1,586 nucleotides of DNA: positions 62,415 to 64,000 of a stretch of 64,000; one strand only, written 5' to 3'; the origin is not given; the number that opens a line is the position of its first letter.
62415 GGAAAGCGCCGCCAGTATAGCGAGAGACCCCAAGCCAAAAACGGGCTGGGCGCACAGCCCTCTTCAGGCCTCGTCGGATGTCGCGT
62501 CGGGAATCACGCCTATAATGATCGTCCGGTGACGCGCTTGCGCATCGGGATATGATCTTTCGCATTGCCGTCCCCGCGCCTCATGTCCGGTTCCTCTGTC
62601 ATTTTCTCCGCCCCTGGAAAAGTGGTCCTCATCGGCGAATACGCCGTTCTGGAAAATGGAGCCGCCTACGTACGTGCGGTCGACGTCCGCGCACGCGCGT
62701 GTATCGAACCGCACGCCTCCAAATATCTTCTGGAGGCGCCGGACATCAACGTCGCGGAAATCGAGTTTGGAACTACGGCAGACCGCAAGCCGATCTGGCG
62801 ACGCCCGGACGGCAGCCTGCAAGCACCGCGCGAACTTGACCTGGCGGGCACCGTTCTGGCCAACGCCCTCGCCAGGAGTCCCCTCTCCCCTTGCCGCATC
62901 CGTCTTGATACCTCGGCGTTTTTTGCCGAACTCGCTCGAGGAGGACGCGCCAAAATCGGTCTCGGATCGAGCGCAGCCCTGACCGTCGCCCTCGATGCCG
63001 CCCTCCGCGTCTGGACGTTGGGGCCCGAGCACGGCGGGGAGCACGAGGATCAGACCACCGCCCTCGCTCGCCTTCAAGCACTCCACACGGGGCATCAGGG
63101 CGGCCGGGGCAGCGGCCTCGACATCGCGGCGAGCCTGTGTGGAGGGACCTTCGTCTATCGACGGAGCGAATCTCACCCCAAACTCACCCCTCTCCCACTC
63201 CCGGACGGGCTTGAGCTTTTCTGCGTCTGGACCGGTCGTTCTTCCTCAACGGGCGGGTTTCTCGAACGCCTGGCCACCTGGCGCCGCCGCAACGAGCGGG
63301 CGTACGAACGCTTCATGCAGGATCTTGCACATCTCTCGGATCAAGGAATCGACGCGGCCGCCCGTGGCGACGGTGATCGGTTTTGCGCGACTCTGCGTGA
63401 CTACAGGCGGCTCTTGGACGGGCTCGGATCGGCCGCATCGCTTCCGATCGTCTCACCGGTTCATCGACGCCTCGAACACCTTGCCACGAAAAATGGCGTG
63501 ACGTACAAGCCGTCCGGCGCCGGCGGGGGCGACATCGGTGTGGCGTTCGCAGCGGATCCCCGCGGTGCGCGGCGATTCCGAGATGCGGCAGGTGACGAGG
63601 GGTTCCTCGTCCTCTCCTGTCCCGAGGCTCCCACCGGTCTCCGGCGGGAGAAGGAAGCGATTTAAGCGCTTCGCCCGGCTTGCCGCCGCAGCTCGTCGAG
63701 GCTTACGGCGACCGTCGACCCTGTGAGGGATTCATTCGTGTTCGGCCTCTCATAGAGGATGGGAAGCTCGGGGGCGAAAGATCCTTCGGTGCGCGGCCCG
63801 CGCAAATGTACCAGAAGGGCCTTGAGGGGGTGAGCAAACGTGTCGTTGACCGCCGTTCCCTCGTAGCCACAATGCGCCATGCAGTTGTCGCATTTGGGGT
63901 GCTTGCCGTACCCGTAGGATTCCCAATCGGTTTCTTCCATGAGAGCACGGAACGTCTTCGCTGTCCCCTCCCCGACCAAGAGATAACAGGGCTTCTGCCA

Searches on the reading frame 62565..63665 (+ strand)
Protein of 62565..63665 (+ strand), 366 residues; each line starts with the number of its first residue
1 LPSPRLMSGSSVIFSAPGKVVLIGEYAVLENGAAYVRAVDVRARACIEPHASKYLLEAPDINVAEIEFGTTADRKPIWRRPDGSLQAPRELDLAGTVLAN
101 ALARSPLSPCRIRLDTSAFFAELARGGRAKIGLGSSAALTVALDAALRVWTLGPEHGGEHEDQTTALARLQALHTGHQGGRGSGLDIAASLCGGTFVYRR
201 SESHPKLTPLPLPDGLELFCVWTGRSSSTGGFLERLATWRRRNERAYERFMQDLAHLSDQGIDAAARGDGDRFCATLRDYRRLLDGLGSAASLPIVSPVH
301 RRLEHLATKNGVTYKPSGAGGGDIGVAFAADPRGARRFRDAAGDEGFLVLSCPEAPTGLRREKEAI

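Call 15: search_protein_families(library=pfam, proteins=[window:62565-63665:+], max_evalue=0.001)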
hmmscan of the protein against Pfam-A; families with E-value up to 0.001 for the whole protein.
window:62565-63665:+ (366 aa): 1 family
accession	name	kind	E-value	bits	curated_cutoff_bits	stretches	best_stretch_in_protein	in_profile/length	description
PF00288.32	GHMP_kinases_N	-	6.2e-05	23.6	22.3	1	129-194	28-87/87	GHMP kinases N terminal domain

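Call 70: search_protein_families(library=ncbifam, proteins=[window:62565-63665:+], max_evalue=0.001)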
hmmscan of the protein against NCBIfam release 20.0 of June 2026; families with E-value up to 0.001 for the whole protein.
window:62565-63665:+ (366 aa): 5 families
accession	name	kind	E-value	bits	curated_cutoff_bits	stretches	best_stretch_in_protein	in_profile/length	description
TIGR01220.1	Pmev_kin_Gr_pos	equivalog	1.6e-25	90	165.7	2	207-346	207-346/358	phosphomevalonate kinase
NF040957.1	Arch_PMK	equivalog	3e-20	73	500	1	129-331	90-289/316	phosphomevalonate kinase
TIGR00549.1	mevalon_kin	equivalog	4.9e-18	65.6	163.05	1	16-323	1-271/276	mevalonate kinase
TIGR01219.1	Pmev_kin_ERG8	equivalog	8.6e-12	44.7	376.95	1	125-201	149-231/456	phosphomevalonate kinase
NF003036.0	PRK03926.1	equivalog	1.3e-11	44.1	403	2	12-60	2-42/302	mevalonate kinase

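Call 94: find_encoding_contigs(protein=window:62583-63665:+, flank=10000, max_places=1)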
Protein window:62583-63665:+ (360 aa): 19 contigs read that carry it; 1 place shown.
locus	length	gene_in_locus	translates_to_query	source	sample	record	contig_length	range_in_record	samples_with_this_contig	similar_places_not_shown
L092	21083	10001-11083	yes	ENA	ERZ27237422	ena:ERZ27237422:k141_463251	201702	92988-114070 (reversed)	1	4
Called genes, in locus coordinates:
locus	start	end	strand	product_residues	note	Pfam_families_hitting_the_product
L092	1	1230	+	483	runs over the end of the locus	PF19295:SufBD_N, PF01458:SUFBD_core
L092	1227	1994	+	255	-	PF00005:ABC_tran, PF02463:SMC_N (faint), PF13304:AAA_21 (faint)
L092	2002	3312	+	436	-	PF19295:SufBD_N (weak), PF01458:SUFBD_core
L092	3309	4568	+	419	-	PF00155:Aminotran_1_2, PF00266:Aminotran_5, PF01212:Beta_elim_lyase (weak)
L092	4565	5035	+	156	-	PF01592:NifU_N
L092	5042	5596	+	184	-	PF01883:FeS_assembly_P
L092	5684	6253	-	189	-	-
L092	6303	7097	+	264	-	PF00535:Glycos_transf_2 (weak)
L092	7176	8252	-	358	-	PF01075:Glyco_transf_9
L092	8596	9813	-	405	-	PF07690:MFS_1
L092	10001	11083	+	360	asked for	-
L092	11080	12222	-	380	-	PF04055:Radical_SAM, PF11946:DUF3463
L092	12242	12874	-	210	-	PF00293:NUDIX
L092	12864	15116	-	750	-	PF00368:HMG-CoA_red, PF00288:GHMP_kinases_N, PF08544:GHMP_kinases_C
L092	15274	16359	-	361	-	PF03706:LPG_synthase_TM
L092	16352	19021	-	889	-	PF03176:MMPL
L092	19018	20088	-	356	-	PF22700:MVD-like_N, PF00288:GHMP_kinases_N, PF18376:MDD_C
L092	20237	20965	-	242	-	PF01048:PNP_UDP_1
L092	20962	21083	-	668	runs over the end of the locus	PF00432:Prenyltrans (faint), PF09492:Pec_lyase (faint), PF13249:SQHop_cyclase_N, PF07678:TED_complement (faint), PF13243:SQHop_cyclase_C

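Call 95: search_protein_families(library=ncbifam, proteins=[L092:16352-19021:-, L092:15274-16359:-, L092:11080-12222:-, L092:20237-20965:-, L092:12864-15116:-, L092:19018-20088:-, L092:12242-12874:-, L092:10001-11083:+], max_evalue=0.00001)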
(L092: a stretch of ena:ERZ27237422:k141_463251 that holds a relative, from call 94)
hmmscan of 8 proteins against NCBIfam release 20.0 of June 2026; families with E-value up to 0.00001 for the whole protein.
L092:16352-19021:- (889 aa): 5 families
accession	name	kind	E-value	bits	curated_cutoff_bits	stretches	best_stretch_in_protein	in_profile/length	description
TIGR03480.1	HpnN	hypoth_equivalog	5.1e-240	798.9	751.85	1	16-873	3-857/862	hopanoid biosynthesis associated RND transporter like protein HpnN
NF052374.1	HopndTporHpnN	equivalog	2e-190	635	1100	1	18-872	8-854/858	hopanoid transporter HpnN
NF045600.2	BstA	equivalog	2.7e-45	154.6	1400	2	18-556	8-563/903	sterol transporter cytoplasmic membrane protein BstA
TIGR00921.1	2A067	subfamily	1.4e-27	96.1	351.9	2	259-435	556-731/733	hydrophobe/amphiphile efflux-3 (HAE3) family transporter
TIGR00833.1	actII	subfamily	1.6e-15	56.5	874.7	1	260-506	149-404/910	MMPL family RND transporter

L092:15274-16359:- (361 aa): 1 family
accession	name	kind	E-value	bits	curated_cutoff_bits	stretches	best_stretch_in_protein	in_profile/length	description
TIGR03476.1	HpnL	subfamily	1.5e-76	257.8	195.65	1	31-345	6-318/318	putative membrane protein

L092:11080-12222:- (380 aa): 26 families (the best 25 are shown)
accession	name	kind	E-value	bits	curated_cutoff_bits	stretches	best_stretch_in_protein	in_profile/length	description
TIGR03470.1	HpnH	equivalog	5.9e-162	538.1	225.05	1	1-321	1-318/318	adenosyl-hopene transferase HpnH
TIGR03961.1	rSAM_PTO1314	hypoth_equivalog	2.9e-24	86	306.05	1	19-315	12-305/332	PTO1314 family radical SAM protein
NF049973.1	radical_Rv1681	equivalog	5.3e-15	55.2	380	1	34-193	78-240/326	Rv1681 family radical SAM protein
TIGR02666.1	moaA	equivalog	3e-14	52.7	284.05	1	37-192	19-185/336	GTP 3',8-cyclase MoaA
TIGR04133.1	rSAM_w_lipo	hypoth_equivalog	2.9e-13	49.5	425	1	23-228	18-231/350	TIGR04133 family radical SAM/SPASM protein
TIGR04051.1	rSAM_NirJ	equivalog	3.5e-13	49.3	515.45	1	35-198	9-174/354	heme d1 biosynthesis radical SAM protein NirJ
TIGR02668.1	moaA_archaeal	equivalog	1.4e-12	47.2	325.25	1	37-189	19-175/303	GTP 3',8-cyclase MoaA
TIGR04053.2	TIGR04053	equivalog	9.2e-12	44.9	395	1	24-193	4-179/366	TIGR04053 family radical SAM/SPASM domain-containing protein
TIGR04545.1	rSAM_ahbD_hemeb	equivalog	2.4e-11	43.7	500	1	36-193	8-168/339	heme b synthase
TIGR04546.1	rSAM_ahbC_deAc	equivalog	6.9e-11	41.6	650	1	36-192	47-205/390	12,18-didecarboxysiroheme deacetylase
TIGR04347.1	pseudo_SAM_Halo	equivalog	7.7e-11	41.9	525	1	33-194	43-206/390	TIGR04347 family pseudo-SAM/SPASM protein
NF001199.0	PRK00164.2-1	equivalog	2.1e-10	40.2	231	1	37-191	21-179/308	GTP 3',8-cyclase MoaA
TIGR03913.1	rad_SAM_trio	equivalog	4.8e-10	38.4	591.75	1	13-193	6-185/477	GDL motif peptide-associated radical SAM/SPASM maturase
TIGR04054.1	rSAM_NirJ1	equivalog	2.8e-09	36.1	650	1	37-186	45-196/387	putative heme d1 biosynthesis radical SAM protein NirJ1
TIGR02109.1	PQQ_syn_pqqE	equivalog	5.6e-09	35.4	381.35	1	26-215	5-198/358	pyrroloquinoline quinone biosynthesis protein PqqE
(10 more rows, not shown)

L092:20237-20965:- (242 aa): 5 families
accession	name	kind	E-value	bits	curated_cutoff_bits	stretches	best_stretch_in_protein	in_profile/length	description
TIGR03468.1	HpnG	hypoth_equivalog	8e-37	126.9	187.1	1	30-225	13-208/212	hopanoid-associated phosphorylase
NF005476.0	PRK07077.1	equivalog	1.2e-15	57.5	215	1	55-191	48-189/243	phosphorylase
TIGR03664.1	fut_nucase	equivalog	1.6e-10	41.1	124.7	0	96-171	123-199/228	futalosine hydrolase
NF004079.0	PRK05584.1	equivalog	2.4e-09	37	169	1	135-184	159-209/232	5'-methylthioadenosine/adenosylhomocysteine nucleosidase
NF006087.0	PRK08236.1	equivalog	6.7e-07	29.2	213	0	96-171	109-186/219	futalosine hydrolase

L092:12864-15116:- (750 aa): 16 families
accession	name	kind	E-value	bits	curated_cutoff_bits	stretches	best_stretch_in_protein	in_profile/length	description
TIGR00532.1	HMG_CoA_R_NAD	equivalog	1.6e-118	396.4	259.95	1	1-387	19-395/395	hydroxymethylglutaryl-CoA reductase, degradative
TIGR00549.1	mevalon_kin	equivalog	1.7e-72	244.2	163.05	1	449-723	2-276/276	mevalonate kinase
NF003036.0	PRK03926.1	equivalog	2.8e-57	194.1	403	1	450-742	8-286/302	mevalonate kinase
NF003006.0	PRK03817.1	equivalog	8.7e-23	80.9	443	2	661-745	249-335/352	galactokinase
NF002288.1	PRK01212.1-4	equivalog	2.4e-15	56.3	194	1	508-745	59-287/303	homoserine kinase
NF003705.0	PRK05322.1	equivalog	1e-13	50.8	385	1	658-732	281-357/388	galactokinase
NF003472.0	PRK05101.1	equivalog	4e-13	49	499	1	658-741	275-361/382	galactokinase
TIGR00131.1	gal_kin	equivalog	5e-13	48.7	226.65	1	658-728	290-354/388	galactokinase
TIGR00533.1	HMG_CoA_R_NADP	equivalog_domain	9.4e-13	47.9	441.8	1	48-385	60-400/402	hydroxymethylglutaryl-CoA reductase (NADPH)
NF049969.1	GlMnHpPKinHddA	equivalog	3e-10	40.1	600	1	528-736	99-317/338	D-glycero-D-manno-heptose 7-phosphate kinase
TIGR01220.1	Pmev_kin_Gr_pos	equivalog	4.4e-10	39.1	165.7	1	537-602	115-180/358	phosphomevalonate kinase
NF001816.0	PRK00555.1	equivalog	8e-10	38.2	509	1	663-741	262-346/363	galactokinase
TIGR00191.1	thrB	equivalog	1.3e-09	37.4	168.25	1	511-734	65-275/304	homoserine kinase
NF040957.1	Arch_PMK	equivalog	1.7e-08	34.4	500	1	537-742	90-304/316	phosphomevalonate kinase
TIGR00920.1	2A060605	subfamily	1.9e-08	33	778.35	1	51-392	525-873/887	hydroxymethylglutaryl-CoA reductase (NADPH)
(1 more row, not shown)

L092:19018-20088:- (356 aa): 4 families
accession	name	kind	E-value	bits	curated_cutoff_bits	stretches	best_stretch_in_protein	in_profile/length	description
TIGR01240.1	mevDPdecarb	equivalog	1.8e-70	237.4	171.35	1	19-317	3-300/305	diphosphomevalonate decarboxylase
NF040704.1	IPP_alt_MvaD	equivalog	2e-44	152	475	1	16-339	1-317/323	phosphomevalonate decarboxylase MvaD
NF040847.1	mev_decarb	equivalog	1.9e-09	37.2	560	1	19-309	38-323/350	bisphosphomevalonate decarboxylase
NF040848.1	mev_kinase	equivalog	2.7e-07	29.9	440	1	20-200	9-189/323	mevalonate-3-kinase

L092:12242-12874:- (210 aa): 3 families
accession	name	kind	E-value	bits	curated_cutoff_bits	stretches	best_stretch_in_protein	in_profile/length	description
NF002995.0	PRK03759.1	equivalog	1.4e-50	171.5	127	1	14-178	4-170/185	isopentenyl-diphosphate Delta-isomerase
TIGR02150.1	IPP_isom_1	equivalog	3.3e-44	150.5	105.8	1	19-175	1-157/159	isopentenyl-diphosphate delta-isomerase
NF041653.1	Nud_hyd_Meth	equivalog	9.3e-07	28.8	300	1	22-172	5-152/170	Nudix hydrolase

L092:10001-11083:+ (360 aa): 5 families
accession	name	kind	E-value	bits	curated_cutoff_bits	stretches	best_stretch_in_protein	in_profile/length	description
TIGR01220.1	Pmev_kin_Gr_pos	equivalog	1.4e-25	90.1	165.7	2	201-340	207-346/358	phosphomevalonate kinase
NF040957.1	Arch_PMK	equivalog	2.8e-20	73.1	500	1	123-325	90-289/316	phosphomevalonate kinase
TIGR00549.1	mevalon_kin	equivalog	4.6e-18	65.7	163.05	1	10-317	1-271/276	mevalonate kinase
TIGR01219.1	Pmev_kin_ERG8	equivalog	7.8e-12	44.8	376.95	0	119-195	149-231/456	phosphomevalonate kinase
NF003036.0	PRK03926.1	equivalog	1.3e-11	44.2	403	0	6-54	2-42/302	mevalonate kinase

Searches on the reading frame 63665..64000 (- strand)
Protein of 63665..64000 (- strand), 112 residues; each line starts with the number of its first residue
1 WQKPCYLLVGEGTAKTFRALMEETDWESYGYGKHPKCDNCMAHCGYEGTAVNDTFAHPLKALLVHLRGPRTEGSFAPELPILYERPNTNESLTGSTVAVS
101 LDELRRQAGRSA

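Call 47: search_protein_families(library=pfam, proteins=[window:63665-64000:-], max_evalue=0.001)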
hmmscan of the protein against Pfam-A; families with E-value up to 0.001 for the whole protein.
seq(112 aa): 1 family
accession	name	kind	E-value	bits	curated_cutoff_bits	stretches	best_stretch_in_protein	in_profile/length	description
PF11946.13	DUF3463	-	5.3e-25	88.3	31.3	1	1-62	72-132/134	Domain of unknown function (DUF3463)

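Call 70: search_protein_families(library=ncbifam, proteins=[window:63665-64000:-], max_evalue=0.001)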
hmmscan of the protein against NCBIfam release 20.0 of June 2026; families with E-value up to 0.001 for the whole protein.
seq(112 aa): 1 family
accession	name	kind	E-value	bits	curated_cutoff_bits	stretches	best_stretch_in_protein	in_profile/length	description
TIGR03470.1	HpnH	equivalog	7.8e-23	81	225.05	1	1-53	267-318/318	adenosyl-hopene transferase HpnH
